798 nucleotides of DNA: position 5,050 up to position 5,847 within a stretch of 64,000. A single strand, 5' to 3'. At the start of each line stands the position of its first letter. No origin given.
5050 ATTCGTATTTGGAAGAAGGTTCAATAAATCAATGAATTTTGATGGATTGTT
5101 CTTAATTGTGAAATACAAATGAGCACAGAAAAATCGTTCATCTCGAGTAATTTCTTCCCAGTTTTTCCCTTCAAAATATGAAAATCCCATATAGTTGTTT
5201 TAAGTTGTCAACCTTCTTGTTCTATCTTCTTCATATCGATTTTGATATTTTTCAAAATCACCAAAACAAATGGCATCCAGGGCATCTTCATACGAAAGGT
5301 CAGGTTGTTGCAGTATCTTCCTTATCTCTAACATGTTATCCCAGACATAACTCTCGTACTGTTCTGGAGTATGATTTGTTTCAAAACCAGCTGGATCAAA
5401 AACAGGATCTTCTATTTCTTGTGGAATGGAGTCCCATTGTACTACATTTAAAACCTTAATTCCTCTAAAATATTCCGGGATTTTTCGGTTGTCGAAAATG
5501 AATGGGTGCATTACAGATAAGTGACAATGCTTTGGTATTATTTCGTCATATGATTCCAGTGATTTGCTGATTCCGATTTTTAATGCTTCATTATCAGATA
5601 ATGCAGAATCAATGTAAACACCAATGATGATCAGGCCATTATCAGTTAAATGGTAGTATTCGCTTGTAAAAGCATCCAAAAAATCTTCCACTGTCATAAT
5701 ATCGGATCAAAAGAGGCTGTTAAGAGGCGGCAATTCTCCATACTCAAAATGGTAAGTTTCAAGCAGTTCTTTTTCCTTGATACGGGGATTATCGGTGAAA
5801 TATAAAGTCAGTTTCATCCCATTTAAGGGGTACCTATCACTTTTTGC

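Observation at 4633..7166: Operon-like five-gene cassette of unassignable, nuclease-flavoured proteins in the defence island (top candidate for a new system)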

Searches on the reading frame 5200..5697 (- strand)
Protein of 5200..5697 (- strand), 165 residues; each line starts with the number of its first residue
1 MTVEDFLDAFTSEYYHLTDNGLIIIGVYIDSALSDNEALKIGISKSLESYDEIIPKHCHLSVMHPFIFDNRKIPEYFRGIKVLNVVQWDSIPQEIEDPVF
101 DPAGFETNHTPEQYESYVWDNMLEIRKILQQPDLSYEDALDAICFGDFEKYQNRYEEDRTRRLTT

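Call 3: search_protein_families(library=pfam, proteins=[window:5200-5697:-], max_evalue=1)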
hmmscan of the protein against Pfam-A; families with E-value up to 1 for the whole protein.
window:5200-5697:- (165 aa): 1 family
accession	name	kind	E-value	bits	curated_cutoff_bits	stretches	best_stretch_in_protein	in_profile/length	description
PF00676.26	E1_dh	-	0.31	10.4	22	1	24-63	22-59/300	Dehydrogenase E1 component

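Call 4: search_protein_families(library=padloc, proteins=[window:5200-5697:-], max_evalue=1)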
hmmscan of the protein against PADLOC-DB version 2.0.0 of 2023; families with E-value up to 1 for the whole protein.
window:5200-5697:- (165 aa): 0 families

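Call 5: search_protein_families(library=ncbifam, proteins=[window:5200-5697:-], max_evalue=1)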
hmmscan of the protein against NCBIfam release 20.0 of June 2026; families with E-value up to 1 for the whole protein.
window:5200-5697:- (165 aa): 0 families

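Call 6: search_protein_families(library=phrogs, proteins=[window:5200-5697:-], max_evalue=1)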
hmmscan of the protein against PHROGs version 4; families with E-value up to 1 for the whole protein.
window:5200-5697:- (165 aa): 0 families

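Call 34: search_protein_representatives(protein=window:5200-5697:-)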
Query: 165 residues. Proteins with E-value up to 0.001 (for the whole library): 104; up to 1e-10: 28; up to 1e-30: 4. The best 104 are listed.
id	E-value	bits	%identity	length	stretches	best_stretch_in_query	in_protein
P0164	5.2e-52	192.6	57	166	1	3-163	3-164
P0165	1.2e-47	178.4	50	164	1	1-163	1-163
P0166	1.3e-37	145.8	45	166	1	1-164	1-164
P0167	2.5e-33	131.8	42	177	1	1-157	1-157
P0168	7.6e-29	117.2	66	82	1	1-82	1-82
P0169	1.1e-24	103.7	55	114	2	1-72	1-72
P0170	5.3e-24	101.5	38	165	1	6-163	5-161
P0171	3.4e-22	95.6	36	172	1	2-158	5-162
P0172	1.4e-20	90.4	35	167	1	3-158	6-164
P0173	9.0e-16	74.7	32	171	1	2-163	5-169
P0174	2.0e-15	73.6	47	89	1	79-163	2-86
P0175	9.7e-15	71.3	42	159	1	45-153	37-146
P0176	1.9e-14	70.4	35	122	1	39-156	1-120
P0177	2.6e-14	70.0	40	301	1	50-163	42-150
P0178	3.3e-13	66.4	42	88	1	79-163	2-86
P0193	3.0e-10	56.7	37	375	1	55-154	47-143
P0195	4.2e-10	56.3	28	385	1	3-157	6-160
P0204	1.2e-08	51.6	29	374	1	11-157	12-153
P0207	1.8e-08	50.9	39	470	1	48-151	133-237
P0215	7.1e-08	49.0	34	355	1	43-160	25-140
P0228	8.6e-07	45.5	36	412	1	52-158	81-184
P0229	1.0e-06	45.3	42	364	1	50-147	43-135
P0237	4.1e-06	43.3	33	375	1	55-157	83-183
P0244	1.2e-05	41.8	37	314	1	46-151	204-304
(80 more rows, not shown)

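Call 35: search_protein_families(library=pfam, proteins=[P0193, P0195, P0204, P0207, P0215, P0228, P0229, P0177, P0244, P0170], max_evalue=0.01)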
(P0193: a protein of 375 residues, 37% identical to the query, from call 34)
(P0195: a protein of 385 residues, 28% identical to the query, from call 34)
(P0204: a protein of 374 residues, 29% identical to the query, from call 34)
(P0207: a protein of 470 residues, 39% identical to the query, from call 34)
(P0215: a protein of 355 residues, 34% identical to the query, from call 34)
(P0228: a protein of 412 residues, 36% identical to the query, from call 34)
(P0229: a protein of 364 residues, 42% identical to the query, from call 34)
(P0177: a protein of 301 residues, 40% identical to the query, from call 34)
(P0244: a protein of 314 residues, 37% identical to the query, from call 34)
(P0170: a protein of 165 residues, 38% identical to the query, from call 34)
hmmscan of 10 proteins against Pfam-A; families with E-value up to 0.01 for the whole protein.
P0193 (375 aa): 0 families

P0195 (385 aa): 0 families

P0204 (374 aa): 0 families

P0207 (470 aa): 0 families

P0215 (355 aa): 0 families

P0228 (412 aa): 0 families

P0229 (364 aa): 0 families

P0177 (301 aa): 1 family
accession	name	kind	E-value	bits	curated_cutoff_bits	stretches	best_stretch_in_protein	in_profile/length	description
PF02270.21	TFIIF_beta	-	0.0023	18.4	23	1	122-163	3-44/65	TFIIF, beta subunit HTH domain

P0244 (314 aa): 0 families

P0170 (165 aa): 0 families

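Call 48: find_related_loci(query=A5, collection=metagenome_contigs, flank=6000)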
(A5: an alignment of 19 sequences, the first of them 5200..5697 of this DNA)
Query A5 (165 aa) in metagenome_contigs; peptide patterns used: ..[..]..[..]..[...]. (x = any residue, [..] = any of these).
131 stretches matched a pattern; 81 encode a relative of the query (tblastn E <= 1e-3); the best 80 are kept; 80 distinct loci.
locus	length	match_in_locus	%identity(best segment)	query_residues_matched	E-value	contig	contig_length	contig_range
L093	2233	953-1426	72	1-157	3e-75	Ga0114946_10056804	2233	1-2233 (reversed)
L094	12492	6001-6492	57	1-163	3e-58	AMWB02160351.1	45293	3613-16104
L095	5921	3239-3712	57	1-157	1e-56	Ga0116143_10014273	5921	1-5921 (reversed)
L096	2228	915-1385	48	1-157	8e-50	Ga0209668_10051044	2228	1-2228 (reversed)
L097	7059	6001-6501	42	1-163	4e-42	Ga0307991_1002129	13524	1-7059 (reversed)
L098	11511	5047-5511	42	1-151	1e-38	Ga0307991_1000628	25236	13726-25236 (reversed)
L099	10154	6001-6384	35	7-154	2e-18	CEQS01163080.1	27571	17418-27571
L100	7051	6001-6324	39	55-165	2e-18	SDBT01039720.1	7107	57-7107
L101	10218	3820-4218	29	5-157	1e-16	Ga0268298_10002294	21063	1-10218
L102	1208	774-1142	33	2-151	2e-16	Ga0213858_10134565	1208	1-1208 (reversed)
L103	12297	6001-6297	37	58-159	5e-16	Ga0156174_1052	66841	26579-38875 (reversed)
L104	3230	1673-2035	31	1-148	4e-15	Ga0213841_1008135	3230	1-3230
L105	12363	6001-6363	31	1-148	4e-15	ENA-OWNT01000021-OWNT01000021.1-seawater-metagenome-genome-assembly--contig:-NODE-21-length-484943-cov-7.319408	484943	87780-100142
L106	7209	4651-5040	33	7-156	6e-15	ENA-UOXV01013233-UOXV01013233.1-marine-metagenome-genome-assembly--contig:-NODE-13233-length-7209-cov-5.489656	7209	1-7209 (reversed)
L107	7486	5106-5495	32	7-156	1e-14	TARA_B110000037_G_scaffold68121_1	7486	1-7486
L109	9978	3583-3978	30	5-156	1e-13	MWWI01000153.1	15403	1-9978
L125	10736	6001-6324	31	47-154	2e-11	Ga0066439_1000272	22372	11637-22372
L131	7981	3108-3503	28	28-157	1e-10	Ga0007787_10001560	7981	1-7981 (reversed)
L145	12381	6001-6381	24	5-154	3e-10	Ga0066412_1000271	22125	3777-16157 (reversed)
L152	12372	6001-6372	26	5-151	1e-9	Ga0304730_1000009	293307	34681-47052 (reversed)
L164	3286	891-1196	34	59-163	2e-8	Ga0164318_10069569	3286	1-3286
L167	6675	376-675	35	60-162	3e-7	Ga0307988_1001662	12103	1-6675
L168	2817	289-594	33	59-163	7e-7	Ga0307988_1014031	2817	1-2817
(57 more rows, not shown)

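Call 53: search_protein_families(library=pfam, proteins=[L145:3048-5774:+, L145:1861-2943:+, L145:6760-7737:+, L125:4571-5671:+, L125:6497-6838:-, L131:1427-2956:+, L099:5107-5868:-, L104:268-1587:+, L109:1373-3415:+, L152:6559-7596:+], max_evalue=0.001)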
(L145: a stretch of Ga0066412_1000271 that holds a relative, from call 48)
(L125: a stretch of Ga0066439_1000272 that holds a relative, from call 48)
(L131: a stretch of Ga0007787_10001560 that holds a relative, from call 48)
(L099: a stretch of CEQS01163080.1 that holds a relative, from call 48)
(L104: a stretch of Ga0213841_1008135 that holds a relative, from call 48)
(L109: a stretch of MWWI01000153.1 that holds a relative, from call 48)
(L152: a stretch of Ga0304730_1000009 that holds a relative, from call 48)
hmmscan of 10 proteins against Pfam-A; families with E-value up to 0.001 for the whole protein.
L145:3048-5774:+ (908 aa): 3 families
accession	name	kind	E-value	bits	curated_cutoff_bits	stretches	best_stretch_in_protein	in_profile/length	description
PF07478.18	Dala_Dala_lig_C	-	1.3e-52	178.7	24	4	302-452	57-203/204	D-ala D-ala ligase C-terminus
PF01820.27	Dala_Dala_lig_N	-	1.7e-48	164.6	34.6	2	5-145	1-121/121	D-ala D-ala ligase N-terminus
PF13535.11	ATP-grasp_4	-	1.1e-08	35.3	27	0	197-228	1-33/160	ATP-grasp domain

L145:1861-2943:+ (360 aa): 1 family
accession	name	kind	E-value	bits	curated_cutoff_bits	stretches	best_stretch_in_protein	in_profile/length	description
PF01103.29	Omp85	-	8.6e-14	52.2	24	1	161-360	103-325/325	Omp85 superfamily domain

L145:6760-7737:+ (325 aa): 1 family
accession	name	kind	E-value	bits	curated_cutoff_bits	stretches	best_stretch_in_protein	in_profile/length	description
PF00348.22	polyprenyl_synt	-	8.8e-67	225.4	27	1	32-275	2-249/251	Polyprenyl synthetase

L125:4571-5671:+ (366 aa): 2 families
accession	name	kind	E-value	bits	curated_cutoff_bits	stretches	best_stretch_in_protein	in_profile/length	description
PF13365.12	Trypsin_2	-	3.4e-22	80.2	27.6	1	163-296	1-144/144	Trypsin-like peptidase domain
PF00089.32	Trypsin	-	1.3e-07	32.1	20.6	1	168-320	31-220/220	Trypsin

L125:6497-6838:- (113 aa): 1 family
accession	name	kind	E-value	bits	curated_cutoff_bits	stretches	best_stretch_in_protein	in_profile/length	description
PF14114.12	DUF4286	-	1.2e-35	122.2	25.8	1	14-111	1-99/100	Domain of unknown function (DUF4286)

L131:1427-2956:+ (509 aa): 2 families
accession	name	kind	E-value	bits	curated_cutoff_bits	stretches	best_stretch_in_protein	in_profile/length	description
PF01808.24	AICARFT_IMPCHas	-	6.8e-104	348.1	25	1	139-440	1-311/311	AICARFT/IMPCHase bienzyme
PF02142.27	MGS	-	2.6e-17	63.2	24.1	1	21-133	2-93/94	MGS-like domain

L099:5107-5868:- (253 aa): 1 family
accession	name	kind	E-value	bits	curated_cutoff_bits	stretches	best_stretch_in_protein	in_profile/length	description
PF01553.26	Acyltransferase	-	2.9e-12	47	23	1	39-187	4-130/132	Acyltransferase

L104:268-1587:+ (439 aa): 1 family
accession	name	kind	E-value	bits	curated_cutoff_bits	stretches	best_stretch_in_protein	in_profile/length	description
PF02321.23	OEP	-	6.4e-51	173.3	22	2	244-431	2-187/187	Outer membrane efflux protein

L109:1373-3415:+ (680 aa): 2 families
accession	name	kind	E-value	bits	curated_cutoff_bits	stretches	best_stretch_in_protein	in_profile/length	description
PF00171.27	Aldedh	-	5e-57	193.9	23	1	13-500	3-458/461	Aldehyde dehydrogenase family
PF01575.25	MaoC_dehydratas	-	3.6e-24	85.1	27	1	540-648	6-116/123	MaoC like domain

L152:6559-7596:+ (345 aa): 1 family
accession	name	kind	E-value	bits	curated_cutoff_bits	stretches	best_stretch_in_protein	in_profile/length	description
PF10502.14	Peptidase_S26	-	7.7e-43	146.8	22.9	2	11-159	2-111/168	Signal peptidase, peptidase S26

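Call 54: search_protein_families(library=pfam, proteins=[L093:407-943:+, L094:5506-5928:+, L095:2754-3227:+, L096:286-915:+, L100:5149-5865:+, L167:2092-2580:+, L167:714-2063:+, L164:168-1895:+, L168:19-1293:+], max_evalue=1)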
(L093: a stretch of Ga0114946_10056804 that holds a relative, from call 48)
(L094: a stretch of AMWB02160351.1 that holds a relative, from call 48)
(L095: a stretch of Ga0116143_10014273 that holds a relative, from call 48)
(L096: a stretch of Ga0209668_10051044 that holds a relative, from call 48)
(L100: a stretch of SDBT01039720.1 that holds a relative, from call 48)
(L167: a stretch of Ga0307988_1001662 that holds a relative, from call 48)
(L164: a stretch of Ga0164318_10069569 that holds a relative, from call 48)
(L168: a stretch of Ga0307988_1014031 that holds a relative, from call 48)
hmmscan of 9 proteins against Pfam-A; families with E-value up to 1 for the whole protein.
L093:407-943:+ (178 aa): 0 families

L094:5506-5928:+ (140 aa): 0 families

L095:2754-3227:+ (157 aa): 0 families

L096:286-915:+ (209 aa): 1 family
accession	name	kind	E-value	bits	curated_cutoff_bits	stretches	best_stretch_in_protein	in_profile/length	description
PF23862.1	CdsD_C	-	0.16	12.5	27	1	49-82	16-49/56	CdsD C-terminal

L100:5149-5865:+ (238 aa): 0 families

L167:2092-2580:+ (162 aa): 2 families
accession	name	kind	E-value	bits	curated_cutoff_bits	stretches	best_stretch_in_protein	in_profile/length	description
PF22945.2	LEM-3_GIY-YIG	-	0.021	15.3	27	1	73-129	25-73/151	LEM-3-like GIY-YIG domain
PF09185.15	DUF1948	-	0.18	12.1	25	1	88-147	55-114/140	Domain of unknown function (DUF1948)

L167:714-2063:+ (449 aa): 1 family
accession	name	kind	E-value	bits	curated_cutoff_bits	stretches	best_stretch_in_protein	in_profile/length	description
PF14284.11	PcfJ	-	1.5e-12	48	25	1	316-430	25-142/147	PcfJ-like protein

L164:168-1895:+ (575 aa): 1 family
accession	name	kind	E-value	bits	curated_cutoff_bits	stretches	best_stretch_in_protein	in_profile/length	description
PF03167.25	UDG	-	0.0025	18.3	24.3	1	459-568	51-137/141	Uracil DNA glycosylase superfamily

L168:19-1293:+ (424 aa): 1 family
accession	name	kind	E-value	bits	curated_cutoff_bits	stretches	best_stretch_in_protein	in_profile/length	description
PF03167.25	UDG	-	0.0012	19.4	24.3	1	281-417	35-137/141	Uracil DNA glycosylase superfamily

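Call 65: predict_structure(alignment_id=A4)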
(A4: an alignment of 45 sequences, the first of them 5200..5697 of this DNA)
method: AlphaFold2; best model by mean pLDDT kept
length: 165 residues; sequences in the alignment: 45
mean_pLDDT: 94.3   pTM: 0.84
mean pLDDT of the five models: 94.3, 94.3, 94.2, 93.8, 93.7
residues with pLDDT >= 90: 144; 70-90: 15; 50-70: 6; < 50: 0
segments of 3 or more residues with pLDDT < 50: none
pLDDT, mean of each block of 10 residues (from residue 1): 98 97 97 69 89 96 98 98 97 96 91 98 98 98 96 95 90
secondary structure, 60 per line:
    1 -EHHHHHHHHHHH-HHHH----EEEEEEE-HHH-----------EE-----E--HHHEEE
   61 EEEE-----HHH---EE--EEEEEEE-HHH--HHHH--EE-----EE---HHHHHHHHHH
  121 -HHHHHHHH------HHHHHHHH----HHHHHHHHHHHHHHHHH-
elements in order: H3-13 H15-18 E23-29 E58-64 E80-86 H93-96 H111-120 H122-129 H136-143 H148-164

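Call 71: search_protein_families(library=padloc, proteins=[L096:286-915:+, L093:407-943:+, L094:5506-5928:+, P0193, P0195, P0237, L100:5149-5865:+], max_evalue=0.01)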
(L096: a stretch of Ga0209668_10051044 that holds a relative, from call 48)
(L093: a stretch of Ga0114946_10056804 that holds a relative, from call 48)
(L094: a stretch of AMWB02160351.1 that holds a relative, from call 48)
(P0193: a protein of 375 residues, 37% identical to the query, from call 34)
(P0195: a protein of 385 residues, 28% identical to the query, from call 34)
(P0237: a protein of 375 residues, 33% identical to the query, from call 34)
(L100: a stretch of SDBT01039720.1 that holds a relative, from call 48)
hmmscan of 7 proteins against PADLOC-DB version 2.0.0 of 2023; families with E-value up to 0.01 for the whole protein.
L096:286-915:+ (209 aa): 1 family
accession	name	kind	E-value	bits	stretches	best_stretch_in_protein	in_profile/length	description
PDLC02263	AbiEi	-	0.0019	16.1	0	125-184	97-157/244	AbiEi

L093:407-943:+ (178 aa): 0 families

L094:5506-5928:+ (140 aa): 0 families

P0193 (375 aa): 0 families

P0195 (385 aa): 0 families

P0237 (375 aa): 0 families

L100:5149-5865:+ (238 aa): 0 families

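Call 76: fold_search(model_id=the predicted structure, library=viral)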
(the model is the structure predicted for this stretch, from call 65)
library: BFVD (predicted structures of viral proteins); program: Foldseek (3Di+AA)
matches with E <= 10: 167; with E <= 0.001: 0
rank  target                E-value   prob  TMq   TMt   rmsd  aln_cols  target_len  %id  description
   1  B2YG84                5.3e-01  0.06  0.17  0.03  15.3       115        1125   11  Uncharacterized protein [Musca hytrovirus(isolate Musca domestica/United States/Boucias/-)]
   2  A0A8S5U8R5            6.0e-01  0.15  0.25  0.16   7.4       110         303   12  Uncharacterized protein [Myoviridae sp. ctZhz2]
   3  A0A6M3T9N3            7.3e-01  0.04  0.20  0.16  21.8       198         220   10  (no name in the UniProt tables at hand)
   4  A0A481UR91            7.8e-01  0.06  0.13  0.11  15.9        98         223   16  (no name in the UniProt tables at hand)
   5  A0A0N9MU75            8.9e-01  0.06  0.18  0.11   9.1       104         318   12  (no name in the UniProt tables at hand)
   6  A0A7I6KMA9            1.1e+00  0.02  0.13  0.06  13.7       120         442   14  (no name in the UniProt tables at hand)
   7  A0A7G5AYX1            1.1e+00  0.02  0.12  0.13  14.1       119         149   12  (no name in the UniProt tables at hand)
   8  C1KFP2                1.3e+00  0.08  0.24  0.10   8.1       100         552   15  Uncharacterized protein [Lactobacillus phage Lb338-1]
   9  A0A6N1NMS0            1.3e+00  0.06  0.13  0.07  11.0        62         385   10  Uncharacterized protein [Tupanvirus soda lake]
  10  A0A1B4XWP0            1.7e+00  0.06  0.12  0.14  14.7        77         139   12  Uncharacterized protein [Tenacibaculum phage pT24]
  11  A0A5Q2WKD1            1.7e+00  0.06  0.11  0.24   8.5        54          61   17  (no name in the UniProt tables at hand)
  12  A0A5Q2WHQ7            1.7e+00  0.06  0.12  0.21   7.3        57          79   16  Uncharacterized protein [Streptomyces phage Tribute]
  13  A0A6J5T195            1.8e+00  0.02  0.12  0.15  14.9       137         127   11  Uncharacterized protein [uncultured Caudovirales phage]
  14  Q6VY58                1.8e+00  0.02  0.14  0.15  23.0       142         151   10  Uncharacterized protein [Streptomyces phage VWB]
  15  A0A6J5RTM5            1.9e+00  0.14  0.18  0.39   3.8        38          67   16  Uncharacterized protein [uncultured Caudovirales phage]
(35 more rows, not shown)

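Call 79: search_solved_structures(query=A7, max_evalue=10, show_alignments=2)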
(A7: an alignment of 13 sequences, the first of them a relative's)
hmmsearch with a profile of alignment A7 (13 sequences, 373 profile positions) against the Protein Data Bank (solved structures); distinct sequences matched with E-value up to 10: 8.
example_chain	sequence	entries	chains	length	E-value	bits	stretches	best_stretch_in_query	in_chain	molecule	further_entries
2ps7_A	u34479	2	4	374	0.099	15.1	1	103-185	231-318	Trichodiene synthase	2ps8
2aek_A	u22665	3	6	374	0.12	14.8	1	103-185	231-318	Trichodiene synthase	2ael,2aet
1kiy_A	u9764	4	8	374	0.13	14.7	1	103-185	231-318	trichodiene synthase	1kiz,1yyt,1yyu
1jfa_A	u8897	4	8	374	0.13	14.7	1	103-185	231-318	TRICHODIENE SYNTHASE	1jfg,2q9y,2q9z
2ps4_A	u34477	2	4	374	0.14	14.6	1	103-185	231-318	Trichodiene synthase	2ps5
2ps6_A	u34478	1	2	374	0.15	14.5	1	108-185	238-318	Trichodiene synthase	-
7b2a_A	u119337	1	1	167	0.24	13.8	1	219-278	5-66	CirpA5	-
1yj4_A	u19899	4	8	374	0.29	13.6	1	103-185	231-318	Trichodiene synthase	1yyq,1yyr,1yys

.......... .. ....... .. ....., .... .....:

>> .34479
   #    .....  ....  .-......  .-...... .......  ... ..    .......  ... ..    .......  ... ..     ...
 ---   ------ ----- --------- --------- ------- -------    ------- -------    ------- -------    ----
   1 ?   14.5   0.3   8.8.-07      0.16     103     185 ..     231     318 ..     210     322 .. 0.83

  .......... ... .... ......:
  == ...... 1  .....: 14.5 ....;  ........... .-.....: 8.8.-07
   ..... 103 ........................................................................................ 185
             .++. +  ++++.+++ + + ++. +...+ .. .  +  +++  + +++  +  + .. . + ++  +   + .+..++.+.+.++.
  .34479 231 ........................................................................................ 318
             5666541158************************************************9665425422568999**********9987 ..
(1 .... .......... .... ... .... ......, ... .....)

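Call 80: search_protein_families(library=pfam, alignment_id=A7, max_evalue=0.1)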
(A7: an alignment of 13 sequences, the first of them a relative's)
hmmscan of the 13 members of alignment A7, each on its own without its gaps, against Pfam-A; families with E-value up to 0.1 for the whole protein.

A. member 1, P0193 (375 aa): 0 families

B. families by the number of members that match (of 13 scanned): 9 families
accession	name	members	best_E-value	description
PF03167.25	UDG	2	0.0012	Uracil DNA glycosylase superfamily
PF14567.11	SUKH_5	1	0.0055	SMI1-KNR4 cell-wall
PF13618.11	Gluconate_2-dh3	1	0.011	Gluconate 2-dehydrogenase subunit 3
PF12009.13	Telomerase_RBD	1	0.012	Telomerase ribonucleoprotein complex - RNA binding domain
PF06043.17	Reo_P9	1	0.016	Reovirus P9-like family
PF12699.13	phiKZ_IP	1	0.069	phiKZ-like phage internal head proteins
PF14513.12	DAG_kinase_N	1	0.074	Diacylglycerol kinase N-terminus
PF20567.3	DUF6776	1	0.079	Family of unknown function (DUF6776)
PF05565.16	Sipho_Gp157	1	0.091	Siphovirus Gp157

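Call 89: search_protein_families(library=pfam, proteins=[L094:945-2906:+, L094:3260-3883:+, L094:4624-5448:+, L094:8238-9002:-, L095:19-1653:+, L095:1725-2402:+, L095:2402-2800:+, L095:4346-4987:+, L097:100-2904:+, L097:3723-4802:+], max_evalue=0.001)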
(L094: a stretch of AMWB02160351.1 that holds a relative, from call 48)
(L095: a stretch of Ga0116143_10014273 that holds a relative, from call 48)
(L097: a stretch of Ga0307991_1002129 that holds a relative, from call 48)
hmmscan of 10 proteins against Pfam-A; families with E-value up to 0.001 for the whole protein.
L094:945-2906:+ (653 aa): 2 families
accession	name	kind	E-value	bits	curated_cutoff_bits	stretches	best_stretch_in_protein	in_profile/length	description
PF03572.23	Peptidase_S41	-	3.2e-12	46.8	24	1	366-534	2-164/165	Peptidase family S41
PF18962.6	Por_Secre_tail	-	2.4e-11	44.2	27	1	573-647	1-72/75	Secretion system C-terminal sorting domain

L094:3260-3883:+ (207 aa): 1 family
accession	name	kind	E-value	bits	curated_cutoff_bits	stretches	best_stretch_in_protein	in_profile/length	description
PF01852.25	START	-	2.6e-09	37.2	22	1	15-195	10-196/207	START domain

L094:4624-5448:+ (274 aa): 2 families
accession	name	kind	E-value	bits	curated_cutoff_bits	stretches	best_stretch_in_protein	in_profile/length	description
PF20815.3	GIY_YIG_2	-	7.3e-38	130.4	22.4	1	123-265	1-153/153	GIY-YIG catalytic domain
PF05066.19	HARE-HTH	-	3e-07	31.2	25.9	1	1-40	1-40/71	HB1, ASXL, restriction endonuclease HTH domain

L094:8238-9002:- (254 aa): 1 family
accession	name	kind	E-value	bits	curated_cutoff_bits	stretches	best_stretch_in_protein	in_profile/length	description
PF13568.12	OMP_b-brl_2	-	7.7e-16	59.1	27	1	37-228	8-174/175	Outer membrane protein beta-barrel domain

L095:19-1653:+ (544 aa): 3 families
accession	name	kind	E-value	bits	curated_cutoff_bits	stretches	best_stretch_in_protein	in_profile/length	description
PF01420.25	Methylase_S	-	5.5e-22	79.2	22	2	359-525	3-161/168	Type I restriction modification DNA specificity domain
PF02384.22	N6_Mtase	-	6.4e-22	78.7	20.4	1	1-184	128-303/311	N-6 DNA Methylase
PF07669.17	Eco57I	-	8.5e-05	23.1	25.3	1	2-85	78-170/171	Eco57I restriction-modification methylase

L095:1725-2402:+ (225 aa): 2 families
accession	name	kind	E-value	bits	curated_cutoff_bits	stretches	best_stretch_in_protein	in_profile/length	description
PF04255.20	DUF433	-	5.2e-12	45.8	23.6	1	167-220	1-55/56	Protein of unknown function (DUF433)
PF13384.12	HTH_23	-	0.00016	21.8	24.6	0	17-45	18-46/50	Homeodomain-like domain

L095:2402-2800:+ (132 aa): 1 family
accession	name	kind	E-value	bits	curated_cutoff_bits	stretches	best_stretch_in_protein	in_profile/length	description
PF18478.7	PIN_10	-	1.6e-17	63.8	26.2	1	1-85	1-83/84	PIN like domain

L095:4346-4987:+ (213 aa): 0 families

L097:100-2904:+ (934 aa): 6 families
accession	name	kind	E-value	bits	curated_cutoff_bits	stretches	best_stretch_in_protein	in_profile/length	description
PF18766.7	SWI2_SNF2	-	1.2e-67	228.2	26.7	1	139-367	1-219/221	SWI2/SNF2 ATPase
PF11867.13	T1RH-like_C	-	3e-22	79.9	26.8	1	600-916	6-322/329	Type I restriction enzyme HindI endonuclease subunit-like, C-terminal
PF22679.2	T1R_D3-like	-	2.1e-20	74.2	27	1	409-565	4-156/158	Type I restriction enzyme subunit R domain 3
PF04851.21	ResIII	-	3.4e-20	73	22.5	1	139-302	7-162/164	Type III restriction enzyme, res subunit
PF04313.20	HSDR_N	-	3.5e-17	63.4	25.1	1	2-82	114-196/198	Type I restriction enzyme R protein N terminus (HSDR_N)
PF00270.35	DEAD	-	0.00026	21.2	26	1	168-287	23-140/167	DEAD/DEAH box helicase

L097:3723-4802:+ (359 aa): 0 families

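Call 96: find_related_loci(query=A5, collection=viral_contigs, flank=5000)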
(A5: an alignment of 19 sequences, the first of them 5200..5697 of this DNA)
Query A5 (165 aa) in viral_contigs; peptide patterns used: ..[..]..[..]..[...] (x = any residue, [..] = any of these).
32 stretches matched a pattern, but none encodes a relative of the query by tblastn (E <= 1e-3).

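Call 101: search_dna_similar(query=window:5200-5697:-, collection=plasmids, mode=protein, max_rows=15)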
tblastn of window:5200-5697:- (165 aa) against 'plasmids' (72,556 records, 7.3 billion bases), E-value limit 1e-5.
No match.
